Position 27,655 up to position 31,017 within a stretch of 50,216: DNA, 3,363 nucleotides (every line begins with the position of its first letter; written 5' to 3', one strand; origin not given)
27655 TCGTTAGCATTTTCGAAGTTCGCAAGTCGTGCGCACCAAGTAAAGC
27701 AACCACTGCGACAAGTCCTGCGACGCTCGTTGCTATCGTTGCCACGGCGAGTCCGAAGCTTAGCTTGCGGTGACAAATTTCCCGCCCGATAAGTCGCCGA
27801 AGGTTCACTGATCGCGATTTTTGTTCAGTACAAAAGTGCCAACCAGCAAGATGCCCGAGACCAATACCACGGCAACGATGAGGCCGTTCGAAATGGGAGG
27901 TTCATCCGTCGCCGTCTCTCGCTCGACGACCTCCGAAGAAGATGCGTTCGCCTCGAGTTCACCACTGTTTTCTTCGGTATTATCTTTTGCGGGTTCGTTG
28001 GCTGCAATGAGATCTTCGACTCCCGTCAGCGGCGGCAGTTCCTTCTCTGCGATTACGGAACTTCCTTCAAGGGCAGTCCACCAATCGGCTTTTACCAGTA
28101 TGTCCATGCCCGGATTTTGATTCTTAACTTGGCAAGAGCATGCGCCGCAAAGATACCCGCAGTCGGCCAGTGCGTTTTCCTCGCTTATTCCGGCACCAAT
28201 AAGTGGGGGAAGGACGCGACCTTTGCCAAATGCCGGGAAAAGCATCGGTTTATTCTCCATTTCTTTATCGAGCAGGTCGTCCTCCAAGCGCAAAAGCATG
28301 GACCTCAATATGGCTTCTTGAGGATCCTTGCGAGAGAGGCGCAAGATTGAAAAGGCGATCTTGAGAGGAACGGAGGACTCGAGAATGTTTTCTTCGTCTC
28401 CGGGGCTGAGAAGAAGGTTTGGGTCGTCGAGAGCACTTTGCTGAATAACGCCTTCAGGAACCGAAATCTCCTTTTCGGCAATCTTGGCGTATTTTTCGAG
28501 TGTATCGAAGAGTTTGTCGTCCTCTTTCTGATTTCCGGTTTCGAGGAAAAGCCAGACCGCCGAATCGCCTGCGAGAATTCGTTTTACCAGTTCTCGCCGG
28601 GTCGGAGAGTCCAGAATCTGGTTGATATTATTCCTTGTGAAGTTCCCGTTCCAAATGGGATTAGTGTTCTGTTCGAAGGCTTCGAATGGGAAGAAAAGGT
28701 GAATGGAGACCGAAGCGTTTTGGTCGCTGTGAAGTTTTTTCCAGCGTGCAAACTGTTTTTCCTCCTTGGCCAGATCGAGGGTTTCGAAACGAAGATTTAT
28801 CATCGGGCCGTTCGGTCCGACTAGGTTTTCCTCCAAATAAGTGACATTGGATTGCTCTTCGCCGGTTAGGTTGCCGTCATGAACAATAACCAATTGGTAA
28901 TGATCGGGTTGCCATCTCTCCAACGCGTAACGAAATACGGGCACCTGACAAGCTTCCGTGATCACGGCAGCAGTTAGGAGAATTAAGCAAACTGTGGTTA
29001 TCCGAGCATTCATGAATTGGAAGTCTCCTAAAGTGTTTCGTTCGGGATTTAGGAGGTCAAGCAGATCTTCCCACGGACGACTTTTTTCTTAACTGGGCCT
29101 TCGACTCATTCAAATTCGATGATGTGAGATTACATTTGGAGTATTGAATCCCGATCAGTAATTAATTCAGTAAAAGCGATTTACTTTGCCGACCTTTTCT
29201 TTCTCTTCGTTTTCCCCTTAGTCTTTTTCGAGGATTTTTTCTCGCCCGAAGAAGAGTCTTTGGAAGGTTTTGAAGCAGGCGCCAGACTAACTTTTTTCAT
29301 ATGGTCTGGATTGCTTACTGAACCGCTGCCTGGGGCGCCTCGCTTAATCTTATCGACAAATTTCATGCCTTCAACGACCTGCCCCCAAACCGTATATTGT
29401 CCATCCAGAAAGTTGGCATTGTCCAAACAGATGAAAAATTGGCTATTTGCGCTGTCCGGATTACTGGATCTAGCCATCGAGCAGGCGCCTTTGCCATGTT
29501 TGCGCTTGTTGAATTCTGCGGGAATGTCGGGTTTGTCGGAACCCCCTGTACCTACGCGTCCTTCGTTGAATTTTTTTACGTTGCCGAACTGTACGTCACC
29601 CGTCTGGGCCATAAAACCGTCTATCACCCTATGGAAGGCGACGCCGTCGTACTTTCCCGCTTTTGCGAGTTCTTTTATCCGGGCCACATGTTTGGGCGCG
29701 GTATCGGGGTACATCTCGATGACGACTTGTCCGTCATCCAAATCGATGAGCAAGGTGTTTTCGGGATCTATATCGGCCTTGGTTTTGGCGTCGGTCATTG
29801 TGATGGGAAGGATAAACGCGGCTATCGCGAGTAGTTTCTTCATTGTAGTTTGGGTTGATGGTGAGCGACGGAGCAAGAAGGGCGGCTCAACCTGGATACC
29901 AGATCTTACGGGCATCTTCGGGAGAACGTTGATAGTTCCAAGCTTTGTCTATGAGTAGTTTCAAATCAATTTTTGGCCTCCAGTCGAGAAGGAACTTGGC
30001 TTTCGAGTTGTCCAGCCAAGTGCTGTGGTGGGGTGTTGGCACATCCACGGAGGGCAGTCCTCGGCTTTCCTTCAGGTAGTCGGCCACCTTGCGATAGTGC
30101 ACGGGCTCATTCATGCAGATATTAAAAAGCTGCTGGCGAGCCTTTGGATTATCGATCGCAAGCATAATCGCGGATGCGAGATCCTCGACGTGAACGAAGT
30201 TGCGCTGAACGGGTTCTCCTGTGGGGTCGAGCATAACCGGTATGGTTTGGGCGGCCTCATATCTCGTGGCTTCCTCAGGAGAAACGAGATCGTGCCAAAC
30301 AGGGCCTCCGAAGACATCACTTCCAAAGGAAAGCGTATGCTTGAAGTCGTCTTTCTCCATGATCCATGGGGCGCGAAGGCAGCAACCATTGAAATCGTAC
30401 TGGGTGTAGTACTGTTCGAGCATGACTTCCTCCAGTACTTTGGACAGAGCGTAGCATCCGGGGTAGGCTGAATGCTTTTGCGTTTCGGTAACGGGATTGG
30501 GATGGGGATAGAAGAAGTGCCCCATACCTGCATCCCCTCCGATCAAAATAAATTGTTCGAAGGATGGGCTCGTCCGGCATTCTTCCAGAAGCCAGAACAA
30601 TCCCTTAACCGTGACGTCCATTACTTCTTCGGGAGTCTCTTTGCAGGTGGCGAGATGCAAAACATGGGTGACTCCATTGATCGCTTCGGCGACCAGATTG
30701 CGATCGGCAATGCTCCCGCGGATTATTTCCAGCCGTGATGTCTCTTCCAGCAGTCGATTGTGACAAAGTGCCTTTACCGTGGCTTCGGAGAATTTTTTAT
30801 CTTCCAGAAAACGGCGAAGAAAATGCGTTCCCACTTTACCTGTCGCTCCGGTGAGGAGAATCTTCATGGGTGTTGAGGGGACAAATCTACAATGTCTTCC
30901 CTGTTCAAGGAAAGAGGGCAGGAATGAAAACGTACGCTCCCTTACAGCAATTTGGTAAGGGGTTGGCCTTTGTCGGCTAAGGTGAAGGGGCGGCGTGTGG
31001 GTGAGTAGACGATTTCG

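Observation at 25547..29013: Translationally coupled operon: unclassifiable Cys-motif periplasmic protein + MacB-type ABC pump + MoaD/ThiS-like ubiquitin-fold protein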

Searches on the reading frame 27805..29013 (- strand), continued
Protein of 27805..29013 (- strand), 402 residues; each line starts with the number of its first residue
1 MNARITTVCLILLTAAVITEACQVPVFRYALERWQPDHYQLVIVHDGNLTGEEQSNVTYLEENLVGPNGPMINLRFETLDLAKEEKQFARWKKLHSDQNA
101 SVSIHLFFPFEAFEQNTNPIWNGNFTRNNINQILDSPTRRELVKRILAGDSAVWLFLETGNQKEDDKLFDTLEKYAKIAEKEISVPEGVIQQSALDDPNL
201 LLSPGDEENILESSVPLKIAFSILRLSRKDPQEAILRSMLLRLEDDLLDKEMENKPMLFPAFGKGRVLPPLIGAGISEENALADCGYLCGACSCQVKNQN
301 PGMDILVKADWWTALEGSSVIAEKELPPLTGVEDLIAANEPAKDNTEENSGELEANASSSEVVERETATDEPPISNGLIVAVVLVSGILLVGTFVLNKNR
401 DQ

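Call 29: fold_search(model_id=the predicted structure, library=pdb)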
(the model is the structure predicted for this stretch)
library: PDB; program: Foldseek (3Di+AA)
matches with E <= 10: 606; with E <= 0.001: 1
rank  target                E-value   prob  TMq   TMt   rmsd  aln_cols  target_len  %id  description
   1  9wzk_A                5.3e-04  0.98  0.22  0.32  18.7       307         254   11  Crystal structure of the inactive mutant of rice protein disulfide isomerase-like protein OsPDIL2-3 a-b domains (released 2026-04-08)
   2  9wzl_A                1.3e-03  0.69  0.18  0.25  22.0       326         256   11  Crystal structure of rice protein disulfide isomerase-like protein OsPDIL2-3 a-b domain (released 2026-04-08)
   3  7qng_B                5.8e-03  0.60  0.18  0.16  19.4       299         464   12  Structure of a MHC I-Tapasin-ERp57 complex (released 2022-09-28)
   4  2h8l_B                6.2e-03  0.72  0.18  0.27  16.4       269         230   12  Crystal structure of the bb' fragment of ERp57 (released 2006-08-29)
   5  5crg_A                6.2e-03  0.47  0.16  0.18  16.8       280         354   13  Human skeletal calsequestrin, D210G mutant high-calcium complex (released 2015-10-07)
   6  5xf7                  8.4e-03  0.80  0.19  0.17  14.1       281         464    9  Crystal structure of human protein disulfide isomerase-like protein of the testis (released 2017-12-13)
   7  3f8u_A                8.4e-03  0.66  0.18  0.16  16.4       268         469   12  Tapasin/ERp57 heterodimer (released 2009-01-13)
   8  9wzl_B                8.9e-03  0.66  0.21  0.30  20.8       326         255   11  Crystal structure of rice protein disulfide isomerase-like protein OsPDIL2-3 a-b domain (released 2026-04-08)
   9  4tw5_A                1.1e-02  0.44  0.16  0.23  16.2       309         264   10  Structure Of the First Two Thioredoxin Domains of Saccharomyces cerevisiae Eps1p (released 2014-12-17)
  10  7qpd_E                1.4e-02  0.54  0.18  0.16  16.5       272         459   11  Structure of the human MHC I peptide-loading complex editing module (released 2022-07-20)
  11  5kn1_B                1.6e-02  0.33  0.17  0.18  17.0       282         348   12  Recombinant bovine skeletal calsequestrin, high-Ca2+ form (released 2016-10-05)
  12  2c0g_A                2.0e-02  0.80  0.18  0.30  16.1       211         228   14  Structure of PDI-related Chaperone, Wind mutant-Y53S (released 2006-08-29)
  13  2c0g_B                2.2e-02  0.77  0.18  0.31  14.5       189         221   14  Structure of PDI-related Chaperone, Wind mutant-Y53S (released 2006-08-29)
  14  5kn0_C                2.2e-02  0.54  0.17  0.19  17.4       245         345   12  Native bovine skeletal calsequestrin, low-Ca2+ form (released 2016-10-05)
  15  8eoj_A                2.2e-02  0.54  0.19  0.17  14.8       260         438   12  Microsomal triglyceride transfer protein (released 2023-05-03)
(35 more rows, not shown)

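Call 57: search_solved_structures(query=L037:5809-8529:+, max_evalue=1)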
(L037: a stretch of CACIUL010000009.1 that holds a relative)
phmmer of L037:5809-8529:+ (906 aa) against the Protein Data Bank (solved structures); distinct sequences matched with E-value up to 1: 3.
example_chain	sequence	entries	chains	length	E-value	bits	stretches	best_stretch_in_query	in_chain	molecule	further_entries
8sl1_A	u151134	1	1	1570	0.00025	22.2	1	71-187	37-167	Pappalysin-2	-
3dlc_A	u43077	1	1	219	0.32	12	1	328-430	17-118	Putative S-adenosyl-L-methionine-dependent Methyltransferase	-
8sj5_A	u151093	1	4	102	0.94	10.4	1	653-733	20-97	Cysteine proteinase inhibitor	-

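Call 58: search_solved_structures(query=L022:5703-9689:-, max_evalue=1)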
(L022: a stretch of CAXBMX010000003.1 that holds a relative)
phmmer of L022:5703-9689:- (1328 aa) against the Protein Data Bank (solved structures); distinct sequences matched with E-value up to 1: 45.
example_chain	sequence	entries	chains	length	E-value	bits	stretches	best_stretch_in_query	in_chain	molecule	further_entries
8prj_A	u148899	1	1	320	3.7e-35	124.1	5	657-752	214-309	v31Bagel8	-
8pra_A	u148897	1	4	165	1.7e-18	68.9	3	664-751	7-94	Cell surface protein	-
8prs_A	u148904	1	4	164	4.2e-14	54.4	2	658-749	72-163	nvBagel4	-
6tjc_A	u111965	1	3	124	2.6e-07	31.9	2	676-739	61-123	Cake3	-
8prd_A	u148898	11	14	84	3.9e-06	28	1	676-749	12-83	Cell surface protein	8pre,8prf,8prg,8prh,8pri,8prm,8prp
8pro_A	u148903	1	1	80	4.3e-06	27.8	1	676-749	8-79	Cell surface protein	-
4hdj_A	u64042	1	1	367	1.3e-05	26.3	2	664-792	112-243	Outer membrane protein assembly factor BamB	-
9pxg_B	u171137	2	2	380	1.4e-05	26.2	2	664-792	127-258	Outer membrane protein assembly factor BamB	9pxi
8orr_AAA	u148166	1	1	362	3.1e-05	25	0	672-753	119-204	Outer membrane protein assembly factor BamB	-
8pr9_A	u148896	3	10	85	3.6e-05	24.8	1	664-739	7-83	Cell surface protein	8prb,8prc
8prl_A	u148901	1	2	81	0.00011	23.2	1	702-754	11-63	Cell surface protein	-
5ljo_B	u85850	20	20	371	0.00024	22.1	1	652-749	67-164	Outer membrane protein assembly factor BamB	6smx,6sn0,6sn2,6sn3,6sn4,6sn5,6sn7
8spr_B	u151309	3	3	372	0.00024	22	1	652-749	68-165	Outer membrane protein assembly factor BamB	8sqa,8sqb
28jl_B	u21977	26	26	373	0.00025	22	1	652-749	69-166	Outer membrane protein assembly factor BamB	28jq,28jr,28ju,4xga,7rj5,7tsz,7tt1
3q7m_A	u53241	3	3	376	0.00025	22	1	652-749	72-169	Lipoprotein yfgL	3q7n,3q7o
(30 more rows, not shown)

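Call 71: search_protein_representatives(alignment_id=A1)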
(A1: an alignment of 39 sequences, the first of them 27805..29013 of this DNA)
Query: 39 sequences, 406 profile positions. Proteins with E-value up to 0.001 (for the whole library): 3586; up to 1e-10: 3140; up to 1e-30: 2332. The best 150 are listed.
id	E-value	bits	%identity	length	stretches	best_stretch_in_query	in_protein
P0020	1.2e-172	590.9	-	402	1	10-405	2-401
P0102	2.2e-144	497.8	-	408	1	8-404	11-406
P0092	1.4e-143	495.1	-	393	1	20-404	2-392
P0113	5.9e-143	493.0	-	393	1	14-404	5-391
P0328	1.9e-142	491.4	-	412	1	11-405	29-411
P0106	2.8e-129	448.0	-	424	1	16-399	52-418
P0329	1.5e-127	442.3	-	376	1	12-349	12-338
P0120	1.0e-126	439.5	-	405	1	15-403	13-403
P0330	4.2e-123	427.6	-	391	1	8-392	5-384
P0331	3.0e-118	411.7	-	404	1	15-401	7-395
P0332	2.2e-116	405.5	-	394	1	12-404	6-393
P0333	1.5e-114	399.5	-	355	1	11-333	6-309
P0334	7.7e-114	397.2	-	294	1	111-405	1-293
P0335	1.4e-113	396.3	-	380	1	11-404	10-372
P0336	1.4e-113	396.3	-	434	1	15-403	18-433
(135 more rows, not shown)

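Call 88: search_protein_families(library=ncbifam, proteins=[L037:5809-8529:+, L037:8526-9959:+, L045:7021-9831:-], max_evalue=0.001)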
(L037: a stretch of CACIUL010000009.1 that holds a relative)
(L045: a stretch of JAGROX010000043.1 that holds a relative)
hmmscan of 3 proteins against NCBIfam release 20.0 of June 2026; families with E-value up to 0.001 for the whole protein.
L037:5809-8529:+ (906 aa): 3 families
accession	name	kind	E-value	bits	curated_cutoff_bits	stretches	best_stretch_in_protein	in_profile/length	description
TIGR04528.1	acido_non_PQQ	subfamily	7e-07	28.4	650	1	709-778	394-460/493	acido-empty-quinoprotein group A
NF041516.1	PA2928_fam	subfamily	0.00037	20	70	0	717-774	70-124/376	PA2928 family protein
TIGR03300.1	assembly_YfgL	equivalog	0.00052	18.8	285.2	0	717-777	116-171/377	outer membrane protein assembly factor BamB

L037:8526-9959:+ (477 aa): 6 families
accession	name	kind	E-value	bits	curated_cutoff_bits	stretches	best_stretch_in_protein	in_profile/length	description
TIGR03300.1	assembly_YfgL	equivalog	4.9e-16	58.4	285.2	2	126-258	57-168/377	outer membrane protein assembly factor BamB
NF008351.0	PRK11138.1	equivalog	1.5e-10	40.1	423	1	127-232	62-158/394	outer membrane protein assembly factor BamB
NF053615.1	SerThrKinAfsKStmc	equivalog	6.6e-09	35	1300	1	89-161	701-771/809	protein serine/threonine kinase AfsK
TIGR03075.1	PQQ_enz_alc_DH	subfamily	1.1e-07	30.9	480.05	0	421-452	474-506/530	PQQ-dependent dehydrogenase, methanol/ethanol family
TIGR04528.1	acido_non_PQQ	subfamily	4.4e-07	29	650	0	418-452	429-464/493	acido-empty-quinoprotein group A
TIGR03074.1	PQQ_membr_DH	subfamily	4.7e-05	21.4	832.65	0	419-467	707-761/783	membrane-bound PQQ-dependent dehydrogenase, glucose/quinate/shikimate family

L045:7021-9831:- (936 aa): 4 families
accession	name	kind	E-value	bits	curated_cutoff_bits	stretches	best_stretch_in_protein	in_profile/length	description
TIGR03300.1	assembly_YfgL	equivalog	1.5e-10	40.4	285.2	1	74-209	143-273/377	outer membrane protein assembly factor BamB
NF053615.1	SerThrKinAfsKStmc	equivalog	1.8e-08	33.5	1300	1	78-143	707-770/809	protein serine/threonine kinase AfsK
NF008351.0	PRK11138.1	equivalog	2.4e-08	32.9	423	1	74-143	118-186/394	outer membrane protein assembly factor BamB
TIGR03075.1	PQQ_enz_alc_DH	subfamily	5.5e-06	25.3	480.05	0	71-145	64-148/530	PQQ-dependent dehydrogenase, methanol/ethanol family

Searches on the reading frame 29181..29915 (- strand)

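Call 3: search_protein_families(library=pfam, proteins=[window:29181-29915:-], max_evalue=0.01)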
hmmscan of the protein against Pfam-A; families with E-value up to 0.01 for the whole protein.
window:29181-29915:- (244 aa): 1 family
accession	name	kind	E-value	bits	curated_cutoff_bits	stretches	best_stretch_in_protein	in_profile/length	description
PF00160.26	Pro_isomerase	-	4.1e-43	147.8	21.7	1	57-205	4-153/159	Cyclophilin type peptidyl-prolyl cis-trans isomerase/CLD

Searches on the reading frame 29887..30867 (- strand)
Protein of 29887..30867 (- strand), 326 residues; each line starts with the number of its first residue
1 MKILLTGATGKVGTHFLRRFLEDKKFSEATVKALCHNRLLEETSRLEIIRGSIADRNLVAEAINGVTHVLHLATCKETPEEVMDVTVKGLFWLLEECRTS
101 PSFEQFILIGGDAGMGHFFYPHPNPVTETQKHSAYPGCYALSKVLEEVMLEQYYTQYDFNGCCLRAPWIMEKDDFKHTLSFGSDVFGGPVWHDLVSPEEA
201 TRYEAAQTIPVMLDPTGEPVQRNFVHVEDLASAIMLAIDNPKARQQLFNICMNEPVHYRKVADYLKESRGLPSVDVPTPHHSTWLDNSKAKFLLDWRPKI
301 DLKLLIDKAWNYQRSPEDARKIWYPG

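Call 3: search_protein_families(library=pfam, proteins=[window:29887-30867:-], max_evalue=0.01)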
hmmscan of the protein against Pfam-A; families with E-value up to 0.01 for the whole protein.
window:29887-30867:- (326 aa): 7 families
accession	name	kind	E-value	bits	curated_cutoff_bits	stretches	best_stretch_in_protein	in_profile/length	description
PF01370.27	Epimerase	-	4.8e-21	75.7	20.9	2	3-166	1-169/240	NAD dependent epimerase/dehydratase family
PF16363.11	GDP_Man_Dehyd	-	5.2e-16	59.4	27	1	4-164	1-178/332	GDP-mannose 4,6 dehydratase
PF01073.25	3Beta_HSD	-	4.6e-09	36.1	22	1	5-169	2-181/280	3-beta hydroxysteroid dehydrogenase/isomerase family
PF07993.18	NAD_binding_4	-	2.4e-06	27.4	20.1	1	5-171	1-209/258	Male sterility protein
PF13460.12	NAD_binding_10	-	4.7e-06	27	27.2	1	7-78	1-73/184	NAD(P)H-binding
PF05368.20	NmrA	-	6.1e-06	26.5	27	1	2-74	4-78/298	NmrA-like family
PF02719.21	Polysacc_synt_2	-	0.001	18.7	20.2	1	3-79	1-91/293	Polysaccharide biosynthesis protein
